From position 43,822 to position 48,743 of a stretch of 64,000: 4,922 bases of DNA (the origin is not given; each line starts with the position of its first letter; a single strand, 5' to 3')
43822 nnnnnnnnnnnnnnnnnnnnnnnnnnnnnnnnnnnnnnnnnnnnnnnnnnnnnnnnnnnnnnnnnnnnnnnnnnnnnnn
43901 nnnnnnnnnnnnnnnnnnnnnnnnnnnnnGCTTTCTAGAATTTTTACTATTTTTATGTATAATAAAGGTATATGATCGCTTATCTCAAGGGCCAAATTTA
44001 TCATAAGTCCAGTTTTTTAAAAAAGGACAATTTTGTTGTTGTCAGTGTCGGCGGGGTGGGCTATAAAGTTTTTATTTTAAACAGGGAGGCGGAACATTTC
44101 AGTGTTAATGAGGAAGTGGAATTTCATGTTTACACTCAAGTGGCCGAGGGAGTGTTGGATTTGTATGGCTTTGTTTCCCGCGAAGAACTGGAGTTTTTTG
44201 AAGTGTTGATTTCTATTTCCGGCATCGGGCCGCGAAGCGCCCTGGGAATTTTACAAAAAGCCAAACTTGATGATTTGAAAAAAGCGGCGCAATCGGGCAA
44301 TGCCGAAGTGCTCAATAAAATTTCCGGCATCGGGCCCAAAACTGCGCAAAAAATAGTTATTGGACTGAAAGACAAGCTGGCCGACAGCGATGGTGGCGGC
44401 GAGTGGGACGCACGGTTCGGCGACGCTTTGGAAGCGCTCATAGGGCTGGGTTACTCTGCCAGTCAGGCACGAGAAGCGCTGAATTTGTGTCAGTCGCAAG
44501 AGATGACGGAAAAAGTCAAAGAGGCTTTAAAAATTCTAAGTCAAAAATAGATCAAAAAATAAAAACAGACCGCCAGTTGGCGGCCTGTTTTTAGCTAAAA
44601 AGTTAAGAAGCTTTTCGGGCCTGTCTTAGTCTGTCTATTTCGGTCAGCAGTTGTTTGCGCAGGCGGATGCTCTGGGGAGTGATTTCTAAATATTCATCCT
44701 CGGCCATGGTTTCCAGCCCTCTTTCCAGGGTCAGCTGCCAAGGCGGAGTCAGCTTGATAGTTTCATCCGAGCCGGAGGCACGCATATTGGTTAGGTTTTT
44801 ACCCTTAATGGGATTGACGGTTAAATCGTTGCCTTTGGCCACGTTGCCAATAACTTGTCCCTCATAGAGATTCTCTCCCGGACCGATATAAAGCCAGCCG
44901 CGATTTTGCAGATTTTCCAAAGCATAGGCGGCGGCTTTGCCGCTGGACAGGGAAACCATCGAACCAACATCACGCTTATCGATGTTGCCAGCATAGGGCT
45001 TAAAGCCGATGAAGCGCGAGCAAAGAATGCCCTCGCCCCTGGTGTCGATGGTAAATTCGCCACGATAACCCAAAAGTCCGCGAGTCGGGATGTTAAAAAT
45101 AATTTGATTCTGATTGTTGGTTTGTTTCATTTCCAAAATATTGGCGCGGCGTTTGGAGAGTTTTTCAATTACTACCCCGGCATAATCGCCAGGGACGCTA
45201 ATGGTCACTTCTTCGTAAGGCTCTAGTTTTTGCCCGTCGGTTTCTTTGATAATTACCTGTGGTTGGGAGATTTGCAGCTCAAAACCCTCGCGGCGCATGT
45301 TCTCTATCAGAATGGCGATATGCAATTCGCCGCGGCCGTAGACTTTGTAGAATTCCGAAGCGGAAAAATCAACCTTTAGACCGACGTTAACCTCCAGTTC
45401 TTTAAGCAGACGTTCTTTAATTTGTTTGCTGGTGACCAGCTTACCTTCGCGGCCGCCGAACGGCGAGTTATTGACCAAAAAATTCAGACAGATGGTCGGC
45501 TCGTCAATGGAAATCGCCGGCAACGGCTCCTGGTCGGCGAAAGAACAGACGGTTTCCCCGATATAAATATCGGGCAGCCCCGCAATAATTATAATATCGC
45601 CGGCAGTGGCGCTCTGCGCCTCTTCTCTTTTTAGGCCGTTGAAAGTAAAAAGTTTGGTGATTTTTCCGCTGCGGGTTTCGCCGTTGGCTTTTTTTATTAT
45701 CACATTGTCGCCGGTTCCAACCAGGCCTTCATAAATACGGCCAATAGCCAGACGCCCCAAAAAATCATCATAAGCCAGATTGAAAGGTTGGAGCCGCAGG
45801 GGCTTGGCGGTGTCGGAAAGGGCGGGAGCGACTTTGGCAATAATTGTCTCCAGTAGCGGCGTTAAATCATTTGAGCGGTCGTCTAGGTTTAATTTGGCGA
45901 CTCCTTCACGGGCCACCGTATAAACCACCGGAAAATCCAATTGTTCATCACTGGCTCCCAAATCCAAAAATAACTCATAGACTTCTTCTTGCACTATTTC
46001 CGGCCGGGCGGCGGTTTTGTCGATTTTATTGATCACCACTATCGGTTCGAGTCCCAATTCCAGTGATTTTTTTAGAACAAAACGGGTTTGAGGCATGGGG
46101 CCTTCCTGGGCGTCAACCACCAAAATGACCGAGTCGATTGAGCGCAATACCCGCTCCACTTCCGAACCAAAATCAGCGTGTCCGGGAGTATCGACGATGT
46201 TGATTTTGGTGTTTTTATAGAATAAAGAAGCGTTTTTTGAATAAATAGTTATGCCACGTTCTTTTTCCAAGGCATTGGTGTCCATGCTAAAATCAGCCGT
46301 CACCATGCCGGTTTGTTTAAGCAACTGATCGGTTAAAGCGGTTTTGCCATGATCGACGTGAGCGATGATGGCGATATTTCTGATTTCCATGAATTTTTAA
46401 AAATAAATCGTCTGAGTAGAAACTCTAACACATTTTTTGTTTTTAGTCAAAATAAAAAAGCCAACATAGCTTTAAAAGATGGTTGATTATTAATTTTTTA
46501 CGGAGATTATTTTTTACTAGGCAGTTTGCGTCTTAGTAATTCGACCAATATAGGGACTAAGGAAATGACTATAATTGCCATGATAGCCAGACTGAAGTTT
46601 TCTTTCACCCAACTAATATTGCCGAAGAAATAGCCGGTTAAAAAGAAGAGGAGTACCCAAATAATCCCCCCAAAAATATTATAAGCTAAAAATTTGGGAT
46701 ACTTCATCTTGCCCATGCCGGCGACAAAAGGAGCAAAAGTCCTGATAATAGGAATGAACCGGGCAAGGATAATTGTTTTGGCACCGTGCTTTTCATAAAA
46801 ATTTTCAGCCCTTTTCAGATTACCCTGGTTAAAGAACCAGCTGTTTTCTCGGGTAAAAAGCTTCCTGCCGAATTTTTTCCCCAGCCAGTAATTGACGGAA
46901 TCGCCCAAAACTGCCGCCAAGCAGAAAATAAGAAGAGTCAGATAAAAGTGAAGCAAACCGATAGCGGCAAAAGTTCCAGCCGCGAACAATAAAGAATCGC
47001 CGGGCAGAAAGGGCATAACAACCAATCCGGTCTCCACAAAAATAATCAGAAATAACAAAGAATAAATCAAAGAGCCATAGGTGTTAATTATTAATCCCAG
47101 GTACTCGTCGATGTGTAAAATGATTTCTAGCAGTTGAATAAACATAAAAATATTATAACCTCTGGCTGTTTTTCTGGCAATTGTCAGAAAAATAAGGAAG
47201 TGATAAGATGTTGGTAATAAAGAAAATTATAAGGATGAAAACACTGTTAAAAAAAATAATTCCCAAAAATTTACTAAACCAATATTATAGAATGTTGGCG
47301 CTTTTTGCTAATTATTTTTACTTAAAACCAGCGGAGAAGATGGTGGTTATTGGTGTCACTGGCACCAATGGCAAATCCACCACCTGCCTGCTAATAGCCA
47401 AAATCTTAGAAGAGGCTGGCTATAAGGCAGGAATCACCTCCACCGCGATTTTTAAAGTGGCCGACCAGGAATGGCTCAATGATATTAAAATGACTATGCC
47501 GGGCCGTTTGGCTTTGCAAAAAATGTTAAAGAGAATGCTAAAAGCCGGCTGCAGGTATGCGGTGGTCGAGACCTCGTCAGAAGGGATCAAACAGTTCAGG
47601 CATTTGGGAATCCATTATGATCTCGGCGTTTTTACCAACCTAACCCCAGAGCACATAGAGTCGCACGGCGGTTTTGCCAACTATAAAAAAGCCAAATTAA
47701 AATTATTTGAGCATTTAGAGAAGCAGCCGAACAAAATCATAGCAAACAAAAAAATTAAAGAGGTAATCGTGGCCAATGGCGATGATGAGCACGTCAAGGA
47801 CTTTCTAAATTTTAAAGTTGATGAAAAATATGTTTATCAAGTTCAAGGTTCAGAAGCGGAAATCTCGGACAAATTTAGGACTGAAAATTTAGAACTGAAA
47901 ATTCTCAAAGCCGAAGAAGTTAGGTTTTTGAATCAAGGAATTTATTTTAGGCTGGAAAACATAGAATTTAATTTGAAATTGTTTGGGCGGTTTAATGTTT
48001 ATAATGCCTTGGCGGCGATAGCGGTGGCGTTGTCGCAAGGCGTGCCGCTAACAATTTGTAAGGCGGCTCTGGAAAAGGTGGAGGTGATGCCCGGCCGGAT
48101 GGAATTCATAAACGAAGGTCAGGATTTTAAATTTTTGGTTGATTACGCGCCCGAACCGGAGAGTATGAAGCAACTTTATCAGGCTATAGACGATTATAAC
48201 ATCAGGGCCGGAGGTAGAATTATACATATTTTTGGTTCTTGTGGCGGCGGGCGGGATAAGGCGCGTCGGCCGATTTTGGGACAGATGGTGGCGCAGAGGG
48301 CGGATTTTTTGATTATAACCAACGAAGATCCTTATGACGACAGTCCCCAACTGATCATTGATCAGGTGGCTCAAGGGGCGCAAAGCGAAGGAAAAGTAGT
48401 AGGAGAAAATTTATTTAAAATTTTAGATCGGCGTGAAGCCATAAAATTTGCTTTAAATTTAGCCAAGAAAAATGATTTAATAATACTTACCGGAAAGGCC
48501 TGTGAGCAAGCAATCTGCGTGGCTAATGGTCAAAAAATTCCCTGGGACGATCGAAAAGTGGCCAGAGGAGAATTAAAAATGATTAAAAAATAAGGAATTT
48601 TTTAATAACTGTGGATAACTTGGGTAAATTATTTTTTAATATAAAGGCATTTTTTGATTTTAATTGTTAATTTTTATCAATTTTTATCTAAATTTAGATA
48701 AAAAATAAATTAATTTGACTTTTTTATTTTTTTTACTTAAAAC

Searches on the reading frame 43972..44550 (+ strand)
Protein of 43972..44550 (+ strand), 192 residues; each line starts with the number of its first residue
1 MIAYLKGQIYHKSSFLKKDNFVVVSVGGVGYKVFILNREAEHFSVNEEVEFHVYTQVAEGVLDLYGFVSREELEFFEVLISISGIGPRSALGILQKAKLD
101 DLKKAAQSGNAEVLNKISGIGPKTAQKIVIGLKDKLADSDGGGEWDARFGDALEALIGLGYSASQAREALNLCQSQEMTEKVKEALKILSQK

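Call 13: search_protein_families(library=pfam, proteins=[window:43972-44550:+], max_evalue=0.001)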
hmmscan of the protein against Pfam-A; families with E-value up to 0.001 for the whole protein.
window:43972-44550:+ (192 aa): 5 families
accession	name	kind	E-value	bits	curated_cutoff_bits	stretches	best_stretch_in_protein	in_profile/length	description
PF01330.27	RuvA_N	-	1.4e-13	51.1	23.6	1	1-66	1-61/61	RuvA N terminal domain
PF14520.12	HHH_5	-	1.7e-13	51.2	27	1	76-134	1-57/57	Helix-hairpin-helix domain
PF07499.19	RuvA_C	-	8.2e-08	33.1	24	1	150-190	4-47/47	RuvA, C-terminal domain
PF21176.3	RecR_HhH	-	6.4e-05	23.1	27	0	113-129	7-23/45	RecR, helix-hairpin-helix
PF12826.13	HHH_2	-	0.00089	19.8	27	0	99-129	26-52/64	Helix-hairpin-helix motif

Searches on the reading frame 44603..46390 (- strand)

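Call 13: search_protein_families(library=pfam, proteins=[window:44603-46390:-], max_evalue=0.001)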
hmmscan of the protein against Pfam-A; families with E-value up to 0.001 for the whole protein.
window:44603-46390:- (595 aa): 8 families
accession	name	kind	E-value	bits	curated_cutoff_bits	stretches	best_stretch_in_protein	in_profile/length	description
PF00009.33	GTP_EFTU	-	4.7e-53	180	26.5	1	2-186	2-185/188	Elongation factor Tu GTP binding domain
PF21018.2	BipA_C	-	3.7e-40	136.5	23.8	1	476-583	2-109/110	TypA/BipA C-terminal domain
PF00679.30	EFG_C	-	2.6e-21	75.9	27.9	1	388-471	2-86/89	Elongation factor G C-terminus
PF03144.31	GTP_EFTU_D2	-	9e-13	48.9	30.3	1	212-282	1-73/73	Elongation factor Tu domain 2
PF22042.2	EF-G_D2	-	4.8e-08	33.5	27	1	204-283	8-83/84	Elongation factor G domain 2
PF01926.29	MMR_HSR1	-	1.5e-06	28.8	21.9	1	6-122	2-113/113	50S ribosome-binding GTPase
PF02421.24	FeoB_N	-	6.5e-06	26.2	27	1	45-163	31-146/156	Ferrous iron transport protein B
PF09439.16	SRPRB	-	0.00023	21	25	1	5-94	5-82/178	Signal recognition particle receptor beta subunit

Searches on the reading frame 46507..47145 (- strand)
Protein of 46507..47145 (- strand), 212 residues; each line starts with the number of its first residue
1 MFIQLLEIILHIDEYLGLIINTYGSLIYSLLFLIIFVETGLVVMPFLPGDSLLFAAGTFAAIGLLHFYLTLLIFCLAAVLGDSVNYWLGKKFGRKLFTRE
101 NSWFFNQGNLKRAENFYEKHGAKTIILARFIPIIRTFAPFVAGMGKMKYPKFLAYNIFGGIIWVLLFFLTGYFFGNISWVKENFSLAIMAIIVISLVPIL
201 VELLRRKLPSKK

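Call 13: search_protein_families(library=pfam, proteins=[window:46507-47145:-], max_evalue=0.001)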
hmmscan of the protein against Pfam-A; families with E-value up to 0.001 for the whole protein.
window:46507-47145:- (212 aa): 1 family
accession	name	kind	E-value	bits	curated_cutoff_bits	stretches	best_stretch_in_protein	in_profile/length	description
PF09335.16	VTT_dom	-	2.4e-24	86.6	33.9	1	47-172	1-122/123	VTT domain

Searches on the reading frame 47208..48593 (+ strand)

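Call 14: search_protein_families(library=pfam, proteins=[window:47208-48593:+], max_evalue=0.1)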
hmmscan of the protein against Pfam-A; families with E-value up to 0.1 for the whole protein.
window:47208-48593:+ (461 aa): 4 families
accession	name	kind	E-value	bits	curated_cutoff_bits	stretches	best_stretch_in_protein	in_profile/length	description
PF08245.18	Mur_ligase_M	-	6.4e-41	140.9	24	1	50-274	1-200/200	Mur ligase middle domain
PF02875.26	Mur_ligase_C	-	2.9e-23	83.5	28.4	1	296-430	1-126/127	Mur ligase, glutamate ligase domain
PF07755.17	DUF1611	-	0.013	15.3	25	1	42-79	12-49/201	Domain of unknown function (DUF1611_C) P-loop domain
PF00448.28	SRP54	-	0.015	15.4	22.7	1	45-92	4-50/196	SRP54-type protein, GTPase domain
